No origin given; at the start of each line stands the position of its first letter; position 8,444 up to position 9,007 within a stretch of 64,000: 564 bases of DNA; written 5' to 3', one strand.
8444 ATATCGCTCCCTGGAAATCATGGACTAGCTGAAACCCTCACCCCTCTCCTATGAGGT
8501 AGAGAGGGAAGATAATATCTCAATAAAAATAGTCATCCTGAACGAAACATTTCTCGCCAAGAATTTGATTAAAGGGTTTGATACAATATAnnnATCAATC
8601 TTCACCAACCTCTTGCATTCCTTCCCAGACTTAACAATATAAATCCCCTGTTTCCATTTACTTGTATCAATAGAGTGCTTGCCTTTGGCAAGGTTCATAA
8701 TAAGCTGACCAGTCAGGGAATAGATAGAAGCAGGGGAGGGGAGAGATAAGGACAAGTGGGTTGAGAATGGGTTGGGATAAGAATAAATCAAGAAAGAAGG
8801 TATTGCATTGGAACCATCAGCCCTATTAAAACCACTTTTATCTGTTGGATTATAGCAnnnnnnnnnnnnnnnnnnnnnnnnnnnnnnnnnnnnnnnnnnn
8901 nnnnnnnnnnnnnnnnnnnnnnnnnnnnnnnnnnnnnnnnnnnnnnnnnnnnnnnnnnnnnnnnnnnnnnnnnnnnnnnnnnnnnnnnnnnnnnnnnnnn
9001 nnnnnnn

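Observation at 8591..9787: Secreted WD40 beta-propeller carrying a T9SS sorting domain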

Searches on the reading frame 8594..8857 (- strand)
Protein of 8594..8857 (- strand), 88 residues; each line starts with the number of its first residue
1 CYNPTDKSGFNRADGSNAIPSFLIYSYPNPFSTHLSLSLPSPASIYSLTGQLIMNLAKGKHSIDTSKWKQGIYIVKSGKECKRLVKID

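Call 4: search_protein_families(library=ncbifam, proteins=[window:8594-8797:-], max_evalue=10)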
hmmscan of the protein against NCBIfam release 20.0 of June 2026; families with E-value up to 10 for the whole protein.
seq(68 aa): 4 families
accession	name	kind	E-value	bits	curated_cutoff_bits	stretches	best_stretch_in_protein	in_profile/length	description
TIGR04183.1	Por_Secre_tail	domain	1.2e-09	38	23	1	7-65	2-70/72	T9SS type A sorting domain-containing protein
NF038113.1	T9SSA_dep_M36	equivalog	0.0021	16.3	885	1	5-59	794-857/869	T9SS-dependent M36 family metallopeptidase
NF033708.1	T9SS_Cterm_ChiA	domain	0.052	13.4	40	1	24-56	5-40/55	T9SS sorting signal type C domain-containing protein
NF052644.1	T9SS_DNase_Rie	equivalog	0.091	12.1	260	1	22-58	201-238/251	T9SS-dependent surface endonuclease, AS87_RS02955 family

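Call 32: find_related_loci(query=A2, collection=genome_contigs, flank=10000)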
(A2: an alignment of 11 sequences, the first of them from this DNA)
Query A2 (81 aa) in genome_contigs; peptide patterns used: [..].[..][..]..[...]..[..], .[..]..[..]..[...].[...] (x = any residue, [..] = any of these).
166 stretches matched a pattern; 30 encode a relative of the query (tblastn E <= 1e-3); 30 distinct loci.
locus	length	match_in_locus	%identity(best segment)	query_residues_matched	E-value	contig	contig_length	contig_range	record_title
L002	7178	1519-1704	38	20-78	4e-7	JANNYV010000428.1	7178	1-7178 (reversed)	MAG: Bacteroidota bacterium isolate VAR_25_metabat_318 VAR_25_k141_2442969, whole genome shotgun sequence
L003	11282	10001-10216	42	11-67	4e-7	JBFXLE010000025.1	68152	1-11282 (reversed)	MAG: Calditrichaceae bacterium isolate CA_2019_TPIn_91 NODE_1371_length_68152_cov_19.305638_TPIn, whole genome shotgun s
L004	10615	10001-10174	36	17-70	1e-6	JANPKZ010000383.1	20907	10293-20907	MAG: Saprospiraceae bacterium isolate VAR_61_metabat_152 VAR_61_k141_2144816, whole genome shotgun sequence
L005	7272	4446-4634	43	14-69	2e-6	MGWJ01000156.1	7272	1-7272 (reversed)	MAG: Flavobacteria bacterium RIFCSPLOWO2_12_FULL_31_7 rifcsplowo2_12_scaffold_54640, whole genome shotgun sequence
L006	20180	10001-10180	39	13-70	5e-6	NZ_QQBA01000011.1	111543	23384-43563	Flavobacterium glaciei strain DSM 19728 Ga0244537_111, whole genome shotgun sequence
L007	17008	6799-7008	38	17-80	5e-6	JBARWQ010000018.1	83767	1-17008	MAG: Aequorivita sp. isolate MFD12211_ilm_asm_bin18 k127_31691, whole genome shotgun sequence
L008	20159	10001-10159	45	20-69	6e-6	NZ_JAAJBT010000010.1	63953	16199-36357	Flavobacterium difficile strain KDG-16 contig00010, whole genome shotgun sequence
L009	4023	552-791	34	16-78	1e-5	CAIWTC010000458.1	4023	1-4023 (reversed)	MAG: uncultured Ignavibacteriales bacterium isolate LJ-5-9m_bin-0204 genome assembly, contig: bin-0204:458/780, whole ge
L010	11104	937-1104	36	20-69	1e-5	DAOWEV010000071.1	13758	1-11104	MAG TPA_asm: Bacteroidales bacterium isolate CSMAG_1948 CSMAG_1948_k141_116080_length_13758_cov_16.0000, whole genome sh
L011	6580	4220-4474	36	1-71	2e-5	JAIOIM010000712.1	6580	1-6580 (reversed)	MAG: Ignavibacteriaceae bacterium isolate MAG_30 contig_291792, whole genome shotgun sequence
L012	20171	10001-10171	39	12-69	2e-5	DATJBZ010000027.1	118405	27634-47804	MAG TPA_asm: Moheibacter sp. isolate SMAG_U15368 k141_41885, whole genome shotgun sequence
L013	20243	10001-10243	33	6-71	2e-5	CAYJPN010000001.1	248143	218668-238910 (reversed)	MAG TPA_asm: uncultured Ignavibacteriaceae bacterium isolate ERP124720_co1_209 genome assembly, contig: NODE_52_length_2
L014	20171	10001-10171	40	16-69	3e-5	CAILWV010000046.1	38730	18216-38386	MAG: uncultured Bacteroidetes bacterium isolate MJ-2014-D1_bin-0762 genome assembly, contig: bin-0762:46/82, whole genom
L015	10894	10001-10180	35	20-76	4e-5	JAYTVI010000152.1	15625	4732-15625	MAG: Flavobacterium sp. isolate GFS_5685 GFS_5685_151, whole genome shotgun sequence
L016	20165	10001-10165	36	20-69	5e-5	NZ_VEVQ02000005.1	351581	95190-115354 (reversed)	Flavobacterium jejuense strain EC11 R6_NDMS06846.contig00005, whole genome shotgun sequence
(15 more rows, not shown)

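Call 44: search_protein_representatives(alignment_id=A2)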
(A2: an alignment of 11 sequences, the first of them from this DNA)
Query: 11 sequences, 81 profile positions. Proteins with E-value up to 0.001 (for the whole library): 2014; up to 1e-10: 71; up to 1e-30: 21. The best 150 are listed.
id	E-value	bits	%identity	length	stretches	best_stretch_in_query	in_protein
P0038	7.5e-38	144.3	-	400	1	1-81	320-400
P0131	7.9e-37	141.0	-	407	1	1-81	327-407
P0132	1.3e-36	140.3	-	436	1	1-81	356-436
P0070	2.2e-36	139.6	-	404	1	1-81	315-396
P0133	4.8e-36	138.5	-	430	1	1-80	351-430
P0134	1.0e-35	137.5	-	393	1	1-81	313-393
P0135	2.4e-35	136.3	-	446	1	1-81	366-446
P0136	4.0e-35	135.6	-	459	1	1-81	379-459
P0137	6.2e-35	134.9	-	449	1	1-81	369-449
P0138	1.3e-34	134.0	-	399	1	1-81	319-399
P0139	1.5e-34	133.7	-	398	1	1-81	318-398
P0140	2.1e-34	133.3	-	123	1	1-81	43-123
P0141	4.7e-34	132.1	-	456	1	1-81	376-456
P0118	7.5e-34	131.5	-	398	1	1-81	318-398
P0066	3.1e-33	129.5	-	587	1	1-81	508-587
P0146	7.0e-32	125.2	-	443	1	1-81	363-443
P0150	4.3e-30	119.4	-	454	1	2-81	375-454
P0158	3.5e-26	106.9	-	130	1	11-80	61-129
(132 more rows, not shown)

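Call 47: search_protein_families(library=pfam, proteins=[P0132, P0136, P0137, P0146, P0150], max_evalue=0.01)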
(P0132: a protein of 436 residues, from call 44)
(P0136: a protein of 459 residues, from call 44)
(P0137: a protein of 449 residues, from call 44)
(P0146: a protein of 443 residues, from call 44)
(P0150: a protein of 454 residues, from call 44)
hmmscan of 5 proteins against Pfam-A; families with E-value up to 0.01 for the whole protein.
P0132 (436 aa): 6 families
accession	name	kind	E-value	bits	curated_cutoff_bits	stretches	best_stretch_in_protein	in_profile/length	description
PF13570.13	Beta-prop_ACSF4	-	1.8e-41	143.1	133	2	88-351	68-328/329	Beta-alanine-activating enzyme, beta-propeller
PF13360.13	PQQ_2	-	1.3e-34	120.3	27.6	4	133-276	5-147/233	Outer membrane protein assembly factor BamB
PF01011.28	PQQ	-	6.2e-08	32.2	26.7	0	68-113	534-580/595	Glucose/ethanol/alcohol dehydrogenase, beta-propeller domain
PF25293.1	Beta-prop_EMC1_N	-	6.3e-08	33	34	1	179-323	45-195/219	EMC1 N-terminal beta-propeller domain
PF18962.6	Por_Secre_tail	-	1.5e-05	25.6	27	1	374-432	1-69/75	Secretion system C-terminal sorting domain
PF25292.1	Beta-prop_CGLA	-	0.00029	20.8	26.8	0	264-367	15-119/316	Lambda-carrageenase beta-propeller domain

P0136 (459 aa): 3 families
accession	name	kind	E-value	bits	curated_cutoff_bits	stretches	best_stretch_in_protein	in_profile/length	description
PF13360.13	PQQ_2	-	7.6e-12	45.8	27.6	1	174-271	9-105/233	Outer membrane protein assembly factor BamB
PF13570.13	Beta-prop_ACSF4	-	1.2e-08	35.2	133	1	119-306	61-251/329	Beta-alanine-activating enzyme, beta-propeller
PF18962.6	Por_Secre_tail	-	6.7e-07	30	27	1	398-454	2-68/75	Secretion system C-terminal sorting domain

P0137 (449 aa): 2 families
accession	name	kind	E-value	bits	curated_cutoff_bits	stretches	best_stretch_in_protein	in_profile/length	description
PF18962.6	Por_Secre_tail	-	6.1e-08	33.3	27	1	387-446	1-70/75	Secretion system C-terminal sorting domain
PF17164.10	DUF5122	-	1.5e-06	28.7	27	0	286-314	3-31/36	Domain of unknown function (DUF5122) beta-propeller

P0146 (443 aa): 4 families
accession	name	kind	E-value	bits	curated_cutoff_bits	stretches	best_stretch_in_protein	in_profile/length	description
PF18962.6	Por_Secre_tail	-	3.8e-08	33.9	27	1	381-439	1-69/75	Secretion system C-terminal sorting domain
PF13570.13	Beta-prop_ACSF4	-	1.3e-05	25.2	133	0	96-383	55-308/329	Beta-alanine-activating enzyme, beta-propeller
PF16819.11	DUF5074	-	4.7e-05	23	27.2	1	88-171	140-220/353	Domain of unknown function (DUF5074)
PF03478.24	Beta-prop_KIB1-4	-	0.0083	16.1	27.4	0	74-124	93-143/242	KIB1-4 beta-propeller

P0150 (454 aa): 3 families
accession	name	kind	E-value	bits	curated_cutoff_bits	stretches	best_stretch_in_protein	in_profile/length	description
PF13570.13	Beta-prop_ACSF4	-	1.3e-08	35.1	133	1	201-339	72-207/329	Beta-alanine-activating enzyme, beta-propeller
PF18962.6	Por_Secre_tail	-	1.4e-08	35.3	27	1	392-451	1-70/75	Secretion system C-terminal sorting domain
PF13360.13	PQQ_2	-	1.4e-08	35.1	27.6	0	31-120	2-76/233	Outer membrane protein assembly factor BamB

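Call 73: find_related_loci(query=A2, collection=metagenome_contigs, flank=10000)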
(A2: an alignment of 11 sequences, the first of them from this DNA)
Query A2 (81 aa) in metagenome_contigs; peptide patterns used: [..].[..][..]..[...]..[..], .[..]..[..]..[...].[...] (x = any residue, [..] = any of these).
163 stretches matched a pattern; 17 encode a relative of the query (tblastn E <= 1e-3); 17 distinct loci.
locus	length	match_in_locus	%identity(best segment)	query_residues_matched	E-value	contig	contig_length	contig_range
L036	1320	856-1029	41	20-76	1e-7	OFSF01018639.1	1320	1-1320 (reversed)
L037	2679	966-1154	43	14-69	6e-7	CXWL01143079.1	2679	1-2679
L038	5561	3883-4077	37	10-69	1e-6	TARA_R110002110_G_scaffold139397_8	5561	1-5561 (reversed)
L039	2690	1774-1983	38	17-80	2e-6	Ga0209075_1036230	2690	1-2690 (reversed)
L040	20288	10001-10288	34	4-79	2e-6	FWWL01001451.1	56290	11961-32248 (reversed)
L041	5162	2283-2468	32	17-69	5e-6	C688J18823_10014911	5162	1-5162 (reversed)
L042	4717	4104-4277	35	28-78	1e-5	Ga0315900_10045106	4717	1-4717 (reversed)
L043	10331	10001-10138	41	16-55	1e-5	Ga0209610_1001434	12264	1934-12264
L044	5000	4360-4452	55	54-79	2e-5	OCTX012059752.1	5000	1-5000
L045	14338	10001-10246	32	17-73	3e-5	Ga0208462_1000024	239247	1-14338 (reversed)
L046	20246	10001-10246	32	17-73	3e-5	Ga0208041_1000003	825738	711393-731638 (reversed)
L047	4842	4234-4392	38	20-69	4e-5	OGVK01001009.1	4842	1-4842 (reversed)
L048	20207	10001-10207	34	9-73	4e-5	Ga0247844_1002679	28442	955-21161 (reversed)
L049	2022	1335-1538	31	20-79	4e-5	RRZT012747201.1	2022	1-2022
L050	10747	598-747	35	28-78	7e-5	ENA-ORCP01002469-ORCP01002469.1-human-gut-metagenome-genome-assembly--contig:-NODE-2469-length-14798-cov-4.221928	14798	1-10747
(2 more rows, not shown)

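Call 74: search_protein_families(library=pfam, proteins=[window:8594-8857:-], max_evalue=1)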
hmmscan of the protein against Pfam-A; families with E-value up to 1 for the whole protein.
seq(88 aa): 2 families
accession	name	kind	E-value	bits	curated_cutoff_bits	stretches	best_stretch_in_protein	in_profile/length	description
PF18962.6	Por_Secre_tail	-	7.5e-09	36.2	27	1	27-81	2-66/75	Secretion system C-terminal sorting domain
PF16967.11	TcfC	-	0.1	12.6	29.4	1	55-76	28-49/68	E-set like domain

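Call 77: find_homologous_proteins(query=A2, max_evalue=1e-8)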
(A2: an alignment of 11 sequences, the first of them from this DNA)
Query A2 (11 sequences) (81 aa, profile of the alignment): 11 proteins with E <= 1e-8 among 4757 candidates.
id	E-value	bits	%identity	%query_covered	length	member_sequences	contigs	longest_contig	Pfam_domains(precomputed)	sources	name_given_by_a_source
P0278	6.5e-36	140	64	99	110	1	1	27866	PF18962.8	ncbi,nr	ncbi:MAG: T9SS type A sorting domain-containing protein, partial [Candidatus Coatesbacteria bacteriu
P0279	7.4e-36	140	60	99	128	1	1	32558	PF18962.8,PF13570.14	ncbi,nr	ncbi:MAG: PQQ-binding-like beta-propeller repeat protein, partial [Candidatus Coatesbacteria bacteri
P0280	3.2e-35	138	60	100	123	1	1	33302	PF18962.8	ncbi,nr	ncbi:MAG: T9SS type A sorting domain-containing protein, partial [Candidatus Coatesbacteria bacteriu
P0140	6.6e-34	133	56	100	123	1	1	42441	PF18962.8,PF25175.2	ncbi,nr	ncbi:MAG: T9SS type A sorting domain-containing protein, partial [Candidatus Coatesbacteria bacteriu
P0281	9.5e-34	133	71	72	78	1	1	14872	PF18962.8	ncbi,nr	ncbi:MAG: T9SS type A sorting domain-containing protein, partial [Candidatus Coatesbacteria bacteriu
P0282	4.5e-33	131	56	100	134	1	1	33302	PF18962.8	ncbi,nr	ncbi:MAG: T9SS type A sorting domain-containing protein [Candidatus Coatesbacteria bacterium]|nr:T9S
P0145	1.9e-31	125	60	99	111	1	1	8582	PF18962.8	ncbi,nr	ncbi:MAG: T9SS type A sorting domain-containing protein, partial [Candidatus Coatesbacteria bacteriu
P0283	3.1e-30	122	74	75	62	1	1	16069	PF18962.8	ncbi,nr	ncbi:MAG: T9SS type A sorting domain-containing protein, partial [Candidatus Coatesbacteria bacteriu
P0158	1.1e-25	107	62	78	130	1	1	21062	PF18962.8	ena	-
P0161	1.8e-24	103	58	80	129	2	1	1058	PF18962.8,PF13570.14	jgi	-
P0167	5.1e-22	95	49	75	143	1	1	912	PF18962.8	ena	-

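Call 79: find_encoding_contigs(protein=P0282, flank=10000, max_places=2)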
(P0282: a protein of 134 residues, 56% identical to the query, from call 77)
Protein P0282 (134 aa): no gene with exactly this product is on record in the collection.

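Call 80: find_encoding_contigs(protein=P0140, flank=10000, max_places=2)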
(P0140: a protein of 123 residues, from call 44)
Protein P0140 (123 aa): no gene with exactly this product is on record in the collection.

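Call 81: find_encoding_contigs(protein=P0158, flank=10000, max_places=2)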
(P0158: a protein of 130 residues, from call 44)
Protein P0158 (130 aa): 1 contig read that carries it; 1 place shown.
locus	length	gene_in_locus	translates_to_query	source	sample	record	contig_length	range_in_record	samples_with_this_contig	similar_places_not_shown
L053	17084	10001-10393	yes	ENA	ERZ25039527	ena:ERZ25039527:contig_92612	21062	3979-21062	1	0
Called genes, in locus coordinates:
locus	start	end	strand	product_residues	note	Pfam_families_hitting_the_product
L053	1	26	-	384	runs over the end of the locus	PF01799:Fer2_2, PF01315:Ald_Xan_dh_C, PF02738:MoCoBD_1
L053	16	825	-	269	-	PF02625:XdhC_CoxI, PF13478:XdhC_C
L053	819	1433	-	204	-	PF12804:NTP_transf_3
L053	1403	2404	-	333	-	PF01075:Glyco_transf_9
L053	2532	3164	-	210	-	PF10805:DUF2730 (weak)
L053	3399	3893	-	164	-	-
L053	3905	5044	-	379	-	PF13240:Zn_Ribbon_1 (weak), PF00069:Pkinase, PF07714:PK_Tyr_Ser-Thr, PF01636:APH (faint), PF03109:ABC1 (weak)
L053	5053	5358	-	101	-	-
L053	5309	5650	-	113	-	-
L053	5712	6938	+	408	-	PF00112:Peptidase_C1, PF18962:Por_Secre_tail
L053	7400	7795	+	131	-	-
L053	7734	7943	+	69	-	-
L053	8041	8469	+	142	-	-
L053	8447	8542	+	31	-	-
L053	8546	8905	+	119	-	-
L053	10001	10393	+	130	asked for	PF18962:Por_Secre_tail (weak)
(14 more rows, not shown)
